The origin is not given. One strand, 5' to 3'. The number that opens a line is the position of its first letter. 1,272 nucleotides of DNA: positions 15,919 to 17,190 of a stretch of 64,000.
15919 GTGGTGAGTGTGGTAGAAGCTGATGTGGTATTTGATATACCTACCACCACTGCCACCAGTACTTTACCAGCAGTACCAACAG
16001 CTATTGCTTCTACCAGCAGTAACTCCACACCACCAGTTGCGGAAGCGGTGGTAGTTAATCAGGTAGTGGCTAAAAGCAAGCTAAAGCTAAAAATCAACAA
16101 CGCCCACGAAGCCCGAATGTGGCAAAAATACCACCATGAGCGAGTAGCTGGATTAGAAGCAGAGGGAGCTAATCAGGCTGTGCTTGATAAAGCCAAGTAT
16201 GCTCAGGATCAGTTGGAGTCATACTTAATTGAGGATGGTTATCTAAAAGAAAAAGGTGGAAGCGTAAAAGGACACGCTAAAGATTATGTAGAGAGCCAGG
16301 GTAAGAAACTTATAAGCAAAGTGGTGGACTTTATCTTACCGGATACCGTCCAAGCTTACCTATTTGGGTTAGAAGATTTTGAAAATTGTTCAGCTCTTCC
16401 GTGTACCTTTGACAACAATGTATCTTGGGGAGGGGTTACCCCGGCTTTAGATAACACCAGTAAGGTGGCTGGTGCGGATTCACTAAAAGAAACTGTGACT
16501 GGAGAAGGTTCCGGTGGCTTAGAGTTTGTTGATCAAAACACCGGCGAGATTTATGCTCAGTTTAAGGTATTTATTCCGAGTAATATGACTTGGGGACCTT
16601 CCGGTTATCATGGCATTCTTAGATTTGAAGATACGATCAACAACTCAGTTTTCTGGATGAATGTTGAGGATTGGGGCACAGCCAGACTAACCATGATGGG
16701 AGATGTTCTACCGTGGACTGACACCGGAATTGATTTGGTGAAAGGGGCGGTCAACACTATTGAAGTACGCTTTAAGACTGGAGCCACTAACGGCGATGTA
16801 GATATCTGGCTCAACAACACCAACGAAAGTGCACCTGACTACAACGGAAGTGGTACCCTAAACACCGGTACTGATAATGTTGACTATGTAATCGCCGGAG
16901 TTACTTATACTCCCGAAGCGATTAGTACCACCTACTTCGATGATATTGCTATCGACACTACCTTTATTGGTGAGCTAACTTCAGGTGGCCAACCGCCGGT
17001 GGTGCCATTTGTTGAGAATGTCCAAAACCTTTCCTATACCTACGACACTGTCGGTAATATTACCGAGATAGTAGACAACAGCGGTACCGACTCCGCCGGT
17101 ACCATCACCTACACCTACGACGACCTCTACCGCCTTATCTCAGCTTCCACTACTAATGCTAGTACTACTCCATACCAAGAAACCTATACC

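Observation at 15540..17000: About 500-aa insertion inside the RHS shell: disordered S/T/E-rich linker plus LamG/CBM-like beta-sandwich region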

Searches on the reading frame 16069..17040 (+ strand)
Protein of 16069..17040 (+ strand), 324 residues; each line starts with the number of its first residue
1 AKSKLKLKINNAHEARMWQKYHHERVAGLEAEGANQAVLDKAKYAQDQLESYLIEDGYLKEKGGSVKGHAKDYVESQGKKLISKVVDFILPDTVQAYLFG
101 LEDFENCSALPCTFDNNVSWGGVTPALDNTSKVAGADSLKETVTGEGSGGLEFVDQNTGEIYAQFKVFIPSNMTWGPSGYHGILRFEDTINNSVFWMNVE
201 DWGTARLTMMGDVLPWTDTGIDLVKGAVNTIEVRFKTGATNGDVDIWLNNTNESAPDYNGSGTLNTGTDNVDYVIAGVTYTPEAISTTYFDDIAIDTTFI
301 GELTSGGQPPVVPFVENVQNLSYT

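Call 30: search_solved_structures(query=A2, max_evalue=10, show_alignments=1)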
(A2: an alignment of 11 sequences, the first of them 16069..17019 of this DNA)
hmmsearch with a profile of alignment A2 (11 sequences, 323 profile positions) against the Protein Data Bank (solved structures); distinct sequences matched with E-value up to 10: 1.
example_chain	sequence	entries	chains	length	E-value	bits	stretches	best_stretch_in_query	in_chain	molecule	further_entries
4mgq_A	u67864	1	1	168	0.12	14.7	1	217-254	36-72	Glycosyl hydrolase family 10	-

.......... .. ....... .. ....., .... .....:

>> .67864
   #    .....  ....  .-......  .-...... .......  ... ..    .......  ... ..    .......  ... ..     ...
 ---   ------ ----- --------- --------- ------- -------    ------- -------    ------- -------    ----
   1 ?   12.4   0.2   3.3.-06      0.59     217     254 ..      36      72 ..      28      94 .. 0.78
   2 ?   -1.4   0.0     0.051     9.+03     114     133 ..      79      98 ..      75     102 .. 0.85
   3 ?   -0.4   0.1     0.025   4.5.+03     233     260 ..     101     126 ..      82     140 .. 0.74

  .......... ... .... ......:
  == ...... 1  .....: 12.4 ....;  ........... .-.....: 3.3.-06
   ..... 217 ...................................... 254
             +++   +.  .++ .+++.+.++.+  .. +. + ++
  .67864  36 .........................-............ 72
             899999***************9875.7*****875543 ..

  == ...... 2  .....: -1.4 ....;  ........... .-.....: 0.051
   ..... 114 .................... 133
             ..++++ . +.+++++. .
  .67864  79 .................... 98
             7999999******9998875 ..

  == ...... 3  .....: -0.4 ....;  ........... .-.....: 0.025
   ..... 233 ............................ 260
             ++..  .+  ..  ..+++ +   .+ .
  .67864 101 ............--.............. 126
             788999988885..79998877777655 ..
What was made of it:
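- Tried and rejected: The narrow 11-sequence jelly-roll profile found no PDB relative (call 30).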

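Call 32: find_homologous_proteins(query=A2, max_evalue=0.001)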
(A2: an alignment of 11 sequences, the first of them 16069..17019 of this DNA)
Query A2 (11 sequences) (317 aa, profile of the alignment): 5 proteins with E <= 0.001 among 7175 candidates.
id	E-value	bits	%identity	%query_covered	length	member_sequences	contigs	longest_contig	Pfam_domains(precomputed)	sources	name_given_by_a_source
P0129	1.2e-107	378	44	80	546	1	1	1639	PF05593.20,PF25023.2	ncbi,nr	ncbi:MAG TPA: hypothetical protein VHK27_03060, partial [Gammaproteobacteria bacterium]|nr:hypotheti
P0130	9.7e-74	266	55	50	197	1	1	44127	-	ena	-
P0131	3.2e-73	265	41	92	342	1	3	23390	-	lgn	-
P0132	6.1e-72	261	40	95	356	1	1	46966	-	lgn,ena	-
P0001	8.0e-32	129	69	26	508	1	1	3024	PF05593.20,PF25023.2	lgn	-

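Call 43: search_protein_representatives(alignment_id=A4)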
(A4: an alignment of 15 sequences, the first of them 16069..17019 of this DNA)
Query: 15 sequences, 325 profile positions. Proteins with E-value up to 0.001 (for the whole library): 153; up to 1e-10: 94; up to 1e-30: 79. The best 150 are listed.
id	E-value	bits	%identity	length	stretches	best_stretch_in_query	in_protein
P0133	2.8e-172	588.6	-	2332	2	7-314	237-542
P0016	1.5e-155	533.6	-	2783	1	3-325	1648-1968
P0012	1.3e-154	530.5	-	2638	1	2-325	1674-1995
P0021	5.6e-148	508.7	-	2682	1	4-320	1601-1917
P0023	1.9e-143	493.8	-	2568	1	7-312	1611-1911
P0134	2.3e-140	483.7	-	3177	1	3-318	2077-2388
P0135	5.7e-136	469.3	-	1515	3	6-316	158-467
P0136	1.5e-135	467.9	-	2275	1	4-325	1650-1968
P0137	1.1e-134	465.0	-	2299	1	7-316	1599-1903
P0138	3.6e-132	456.8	-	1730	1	4-315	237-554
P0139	1.5e-130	451.5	-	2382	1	6-316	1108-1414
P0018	9.4e-130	448.9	-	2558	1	3-325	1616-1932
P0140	1.4e-129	448.3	-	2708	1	6-318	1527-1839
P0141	2.8e-129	447.3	-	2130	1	3-318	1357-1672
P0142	3.2e-129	447.1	-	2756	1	4-324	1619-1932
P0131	6.1e-120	416.6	-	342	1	3-320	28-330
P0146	2.3e-119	414.7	-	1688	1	7-314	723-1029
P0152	1.0e-60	222.0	-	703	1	102-306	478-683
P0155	4.4e-51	190.3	-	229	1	97-309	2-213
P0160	9.5e-49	182.6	-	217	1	97-308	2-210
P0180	9.1e-42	159.7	-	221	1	97-312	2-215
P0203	1.2e-29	119.9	-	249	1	97-322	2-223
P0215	7.5e-13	64.7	-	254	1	106-310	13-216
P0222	1.0e-07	47.8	-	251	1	105-303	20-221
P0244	1.7e-05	40.5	-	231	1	106-308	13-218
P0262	2.7e-04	36.5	-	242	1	115-311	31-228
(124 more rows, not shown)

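Call 45: search_protein_families(library=pfam, proteins=[P0155, P0160, P0180, P0203, P0215, P0222, P0244, P0262, P0131, P0152], max_evalue=1)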
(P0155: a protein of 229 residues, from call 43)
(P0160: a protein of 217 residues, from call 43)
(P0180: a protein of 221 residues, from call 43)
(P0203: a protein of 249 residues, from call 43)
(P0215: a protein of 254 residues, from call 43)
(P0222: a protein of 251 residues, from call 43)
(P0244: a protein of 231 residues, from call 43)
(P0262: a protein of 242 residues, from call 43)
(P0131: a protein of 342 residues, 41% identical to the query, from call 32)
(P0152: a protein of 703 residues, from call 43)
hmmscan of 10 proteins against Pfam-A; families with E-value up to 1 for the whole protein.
P0155 (229 aa): 0 families

P0160 (217 aa): 1 family
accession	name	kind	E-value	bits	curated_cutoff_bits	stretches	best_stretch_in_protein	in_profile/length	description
PF21340.4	Polysacc_lyase-like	-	0.0012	18.7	27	1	10-164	2-161/209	Cip1-like, core domain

P0180 (221 aa): 1 family
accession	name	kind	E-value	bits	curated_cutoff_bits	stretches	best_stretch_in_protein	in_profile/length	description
PF25783.1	BigA_beta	-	0.12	12.7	24.3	1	165-216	10-61/84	BigA beta sandwich domain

P0203 (249 aa): 0 families

P0215 (254 aa): 2 families
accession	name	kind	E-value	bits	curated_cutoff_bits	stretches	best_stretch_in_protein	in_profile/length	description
PF14099.13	Polysacc_lyase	-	0.00036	20.9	29.9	1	62-167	58-176/210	Polysaccharide lyase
PF06439.18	3keto-disac_hyd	-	0.0022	18.5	26.8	1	123-184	113-164/187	3-keto-disaccharide hydrolase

P0222 (251 aa): 0 families

P0244 (231 aa): 1 family
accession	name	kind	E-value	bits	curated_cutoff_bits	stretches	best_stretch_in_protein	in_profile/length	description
PF14099.13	Polysacc_lyase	-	0.0015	18.9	29.9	1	128-205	126-209/210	Polysaccharide lyase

P0262 (242 aa): 0 families

P0131 (342 aa): 1 family
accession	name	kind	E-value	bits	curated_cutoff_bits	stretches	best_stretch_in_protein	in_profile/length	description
PF08997.15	UCR_6-4kD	-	0.029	14.7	24.5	1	178-206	9-37/55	Ubiquinol-cytochrome C reductase complex, 6.4kD protein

P0152 (703 aa): 1 family
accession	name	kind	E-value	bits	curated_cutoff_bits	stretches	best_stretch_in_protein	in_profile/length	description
PF16974.11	NAR2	-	0.17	11.9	26.6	1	434-463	91-120/142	High-affinity nitrate transporter accessory, Ig-like domain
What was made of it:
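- On Concanavalin-A-like lectin/glucanase fold, Cip1 / PL20-like branch (jelly roll, aa 1775-1972): Distant relatives reach only 18.7-20.9 bits against cut-offs of 27-29.9 (call 45).
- Distant relatives give sub-threshold Pfam hits to Polysacc_lyase and the Cip1-like lyase-like family (call 45).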

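Call 50: search_solved_structures(query=A5, max_evalue=10, show_alignments=2)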
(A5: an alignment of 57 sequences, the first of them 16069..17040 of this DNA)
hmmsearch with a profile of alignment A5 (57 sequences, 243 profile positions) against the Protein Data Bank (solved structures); distinct sequences matched with E-value up to 10: 4.
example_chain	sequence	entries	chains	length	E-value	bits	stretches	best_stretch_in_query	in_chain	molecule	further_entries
3zyp_A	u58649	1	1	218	1e-10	44.7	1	20-221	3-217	CIP1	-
8q28_A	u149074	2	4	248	0.0029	20.3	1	37-220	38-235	Gluconolactonase domain protein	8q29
8q2a_A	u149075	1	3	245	0.0055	19.4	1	33-215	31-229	Putative lipoprotein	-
9fhl_G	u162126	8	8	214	1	12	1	8-38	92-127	Small ribosomal subunit protein eS6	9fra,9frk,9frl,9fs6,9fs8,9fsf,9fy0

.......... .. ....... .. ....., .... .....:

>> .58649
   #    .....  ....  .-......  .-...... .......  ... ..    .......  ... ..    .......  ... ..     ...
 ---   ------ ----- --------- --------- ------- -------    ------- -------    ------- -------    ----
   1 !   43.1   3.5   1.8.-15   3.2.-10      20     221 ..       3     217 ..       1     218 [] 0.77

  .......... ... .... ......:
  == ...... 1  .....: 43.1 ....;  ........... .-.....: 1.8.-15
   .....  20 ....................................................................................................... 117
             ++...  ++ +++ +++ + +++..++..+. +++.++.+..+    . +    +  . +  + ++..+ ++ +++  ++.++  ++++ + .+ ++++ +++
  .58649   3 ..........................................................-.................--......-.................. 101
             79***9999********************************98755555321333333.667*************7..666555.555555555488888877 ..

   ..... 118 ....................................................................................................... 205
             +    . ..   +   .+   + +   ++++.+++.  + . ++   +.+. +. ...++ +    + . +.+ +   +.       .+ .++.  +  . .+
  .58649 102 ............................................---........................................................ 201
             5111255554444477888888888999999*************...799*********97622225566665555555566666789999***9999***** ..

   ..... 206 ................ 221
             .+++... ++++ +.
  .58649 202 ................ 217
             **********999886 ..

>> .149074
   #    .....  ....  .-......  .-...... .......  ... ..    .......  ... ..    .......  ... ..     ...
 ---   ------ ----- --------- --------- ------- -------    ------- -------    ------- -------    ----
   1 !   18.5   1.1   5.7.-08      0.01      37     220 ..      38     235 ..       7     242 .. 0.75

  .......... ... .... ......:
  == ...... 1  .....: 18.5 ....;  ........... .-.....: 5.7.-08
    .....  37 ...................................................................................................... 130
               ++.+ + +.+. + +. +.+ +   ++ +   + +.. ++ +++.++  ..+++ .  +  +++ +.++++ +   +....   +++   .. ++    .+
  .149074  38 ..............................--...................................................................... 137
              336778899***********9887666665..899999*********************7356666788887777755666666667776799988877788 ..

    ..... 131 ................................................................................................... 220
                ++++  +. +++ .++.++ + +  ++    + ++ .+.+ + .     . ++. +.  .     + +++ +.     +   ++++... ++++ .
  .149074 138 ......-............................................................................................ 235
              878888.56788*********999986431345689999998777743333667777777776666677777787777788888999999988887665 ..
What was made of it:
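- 16363..16956 (+): Insert 1, part c: concanavalin-A-like beta-jelly roll of the Cip1 / PL20-lyase-like kind (aa 1775-1972). It has a conserved Cys pair (C1783, C1788), and E1781 and D1967 align with the Ca-site residues of Cip1. The 57-sequence profile hits Cip1 (3ZYP) at E 1e-10 over its full length (call 50).
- On Concanavalin-A-like lectin/glucanase fold, Cip1 / PL20-like branch (jelly roll, aa 1775-1972): A home-made 57-sequence profile does reach Cip1 at E 1e-10 (call 50), so this is homology without Pfam membership. The only sequence alignment (to Cip1) places His98 and Arg100 on non-conserved positions (call 50).
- In the profile alignment, the putative cleft residues of Cip1 (His98, Arg100) fall on non-conserved hydrophobic positions (call 50; my reading).
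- Tried and rejected: Only the broadened profile reached Cip1 (call 50).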

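Call 56: predict_structure(alignment_id=A5)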
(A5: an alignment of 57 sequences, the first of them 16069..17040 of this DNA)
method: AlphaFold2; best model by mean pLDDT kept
length: 324 residues; sequences in the alignment: 57
mean_pLDDT: 89.5   pTM: 0.85
mean pLDDT of the five models: 89.5, 88.4, 87.6, 87.2, 86.6
residues with pLDDT >= 90: 256; 70-90: 33; 50-70: 15; < 50: 20
segments of 3 or more residues with pLDDT < 50: 1-3, 310-320, 322-324
pLDDT, mean of each block of 10 residues (from residue 1): 63 94 97 96 96 94 91 77 74 61 95 96 97 95 97 95 97 96 97 97 97 97 97 98 97 94 96 98 98 95 65 44 46
secondary structure, 60 per line:
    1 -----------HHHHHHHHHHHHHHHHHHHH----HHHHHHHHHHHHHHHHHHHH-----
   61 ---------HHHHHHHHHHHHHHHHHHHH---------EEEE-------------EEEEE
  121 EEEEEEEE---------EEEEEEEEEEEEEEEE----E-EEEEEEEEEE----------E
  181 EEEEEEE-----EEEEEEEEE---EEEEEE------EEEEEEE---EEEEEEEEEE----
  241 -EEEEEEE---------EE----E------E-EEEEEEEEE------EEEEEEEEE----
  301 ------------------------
elements in order: H12-31 H36-55 H70-89 E99-102 E116-128 E138-153 E160-169 E180-187 E193-201 E205-210 E217-223 E227-236 E242-248 E273-281 E288-296
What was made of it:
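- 16363..16956 (+): pLDDT 94-98 (call 56).
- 16957..17019 (+): Short connector (aa 1973-1993) leading back into the shell. pLDDT drops below 65 after model residue 300 (call 56).
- On Concanavalin-A-like lectin/glucanase fold, Cip1 / PL20-like branch (jelly roll, aa 1775-1972): The model has pLDDT 94-98 in this domain (call 56).
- AlphaFold gives pLDDT 89.5 and pTM 0.85 for aa 1677-2000 (call 56).
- Tried and rejected: It was redone for aa 1677-2000 with 57 sequences (call 56).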

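Call 75: find_encoding_contigs(protein=P0132, flank=10000, max_places=3)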
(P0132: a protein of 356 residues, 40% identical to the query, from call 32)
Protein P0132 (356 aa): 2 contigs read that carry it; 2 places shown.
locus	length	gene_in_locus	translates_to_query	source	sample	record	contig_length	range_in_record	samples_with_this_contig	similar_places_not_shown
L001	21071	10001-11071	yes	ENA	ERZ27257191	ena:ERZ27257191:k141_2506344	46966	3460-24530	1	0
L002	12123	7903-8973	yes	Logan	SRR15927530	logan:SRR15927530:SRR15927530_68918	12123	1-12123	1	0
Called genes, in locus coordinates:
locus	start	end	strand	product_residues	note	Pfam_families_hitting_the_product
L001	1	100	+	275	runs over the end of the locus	-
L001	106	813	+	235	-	-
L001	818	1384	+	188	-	-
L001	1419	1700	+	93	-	PF13083:KH_KhpA-B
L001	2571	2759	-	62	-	-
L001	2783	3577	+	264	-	-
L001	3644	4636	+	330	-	-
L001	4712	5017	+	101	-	-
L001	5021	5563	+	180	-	-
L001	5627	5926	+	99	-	-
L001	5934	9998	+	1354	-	-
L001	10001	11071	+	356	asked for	-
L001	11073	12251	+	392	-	-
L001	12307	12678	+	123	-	PF05105:Phage_holin_4_1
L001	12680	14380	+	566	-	-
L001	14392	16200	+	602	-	-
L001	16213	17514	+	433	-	-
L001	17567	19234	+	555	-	-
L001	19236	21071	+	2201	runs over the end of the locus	-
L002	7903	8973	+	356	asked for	-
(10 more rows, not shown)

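Call 76: find_encoding_contigs(protein=P0131, flank=10000, max_places=3)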
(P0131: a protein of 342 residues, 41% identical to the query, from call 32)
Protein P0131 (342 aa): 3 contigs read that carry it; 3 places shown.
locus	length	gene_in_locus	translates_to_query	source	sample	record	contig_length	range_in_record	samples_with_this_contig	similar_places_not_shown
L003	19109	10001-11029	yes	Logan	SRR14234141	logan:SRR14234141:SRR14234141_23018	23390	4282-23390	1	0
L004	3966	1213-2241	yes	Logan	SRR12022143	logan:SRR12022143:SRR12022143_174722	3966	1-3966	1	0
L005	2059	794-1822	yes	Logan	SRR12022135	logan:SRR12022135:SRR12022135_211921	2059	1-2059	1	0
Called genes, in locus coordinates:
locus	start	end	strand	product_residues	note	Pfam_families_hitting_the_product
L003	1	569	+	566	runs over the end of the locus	PF21722:Gly_rich_2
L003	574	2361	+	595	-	-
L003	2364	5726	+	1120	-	-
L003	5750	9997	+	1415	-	-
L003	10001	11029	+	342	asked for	-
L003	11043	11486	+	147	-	PF05105:Phage_holin_4_1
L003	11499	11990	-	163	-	-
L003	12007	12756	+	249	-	PF01551:Peptidase_M23 (weak)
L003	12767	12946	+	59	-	-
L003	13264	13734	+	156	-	-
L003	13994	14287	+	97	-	-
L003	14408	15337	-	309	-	PF00145:DNA_methylase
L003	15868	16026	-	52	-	-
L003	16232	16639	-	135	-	-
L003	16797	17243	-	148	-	-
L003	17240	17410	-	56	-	-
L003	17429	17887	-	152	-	-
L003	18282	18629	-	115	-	-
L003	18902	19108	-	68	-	?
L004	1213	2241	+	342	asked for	-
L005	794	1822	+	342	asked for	-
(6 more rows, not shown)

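Call 77: search_protein_families(library=phrogs, proteins=[L003:574-2358:+, L003:2364-5723:+, L003:5750-9994:+, L003:10001-11026:+, L003:11043-11483:+, L003:12007-12753:+, L001:5934-9995:+, L001:11073-12248:+, L001:12307-12675:+, L001:12680-14377:+], max_evalue=0.001)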
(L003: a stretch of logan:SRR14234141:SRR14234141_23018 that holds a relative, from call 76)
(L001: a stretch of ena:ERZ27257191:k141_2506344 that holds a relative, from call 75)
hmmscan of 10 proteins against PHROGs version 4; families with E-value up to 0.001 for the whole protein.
L003:574-2358:+ (595 aa): 0 families

L003:2364-5723:+ (1120 aa): 0 families

L003:5750-9994:+ (1415 aa): 0 families

L003:10001-11026:+ (342 aa): 0 families

L003:11043-11483:+ (147 aa): 1 family
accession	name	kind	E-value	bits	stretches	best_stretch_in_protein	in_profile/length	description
phrog_199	-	lysis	5.6e-15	56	1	15-146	6-130/545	holin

L003:12007-12753:+ (249 aa): 10 families
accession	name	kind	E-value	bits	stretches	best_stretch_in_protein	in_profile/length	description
phrog_7767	-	other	6.9e-10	39.9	1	130-245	65-168/194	metallo-endopeptidase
phrog_6700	-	lysis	3.3e-08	31.9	1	46-170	2615-2710/2898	endolysin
phrog_10030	-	tail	9.3e-07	27.5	1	130-170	1964-2004/2105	tail length tape measure protein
phrog_8537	-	unknown function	1e-06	29.3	1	121-181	49-109/384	-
phrog_3578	-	lysis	1.6e-06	28.8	1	130-169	296-334/405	endolysin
phrog_4070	-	tail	4.1e-06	26.2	1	130-177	667-715/989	tail length tape measure protein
phrog_167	-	tail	1.3e-05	24.1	1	55-181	1215-1291/1555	tail length tape measure protein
phrog_14988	-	other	8.3e-05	23.4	1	129-170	84-125/272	peptidase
phrog_1067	-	head and packaging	0.00025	20.6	1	120-171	798-844/991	minor head protein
phrog_28672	-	other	0.00027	20.7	1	132-183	334-381/397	metallo-endopeptidase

L001:5934-9995:+ (1354 aa): 0 families

L001:11073-12248:+ (392 aa): 0 families

L001:12307-12675:+ (123 aa): 1 family
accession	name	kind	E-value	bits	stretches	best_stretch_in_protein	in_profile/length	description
phrog_199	-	lysis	5.5e-12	46.2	1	3-121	9-126/545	holin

L001:12680-14377:+ (566 aa): 4 families
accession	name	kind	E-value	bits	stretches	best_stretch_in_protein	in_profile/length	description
phrog_4711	-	unknown function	3.4e-08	34.5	1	172-241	104-169/296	-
phrog_9370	-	tail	9.6e-08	32.1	1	174-242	273-337/460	tail fiber protein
phrog_7765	-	unknown function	2e-07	30.7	1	175-242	389-452/578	-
phrog_2710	-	tail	7.1e-05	22.4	0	514-548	204-238/781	tail fiber protein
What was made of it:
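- The stand-alone form lies near lysis genes in phage-like contigs, where depolymerases are common (calls 75-77).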
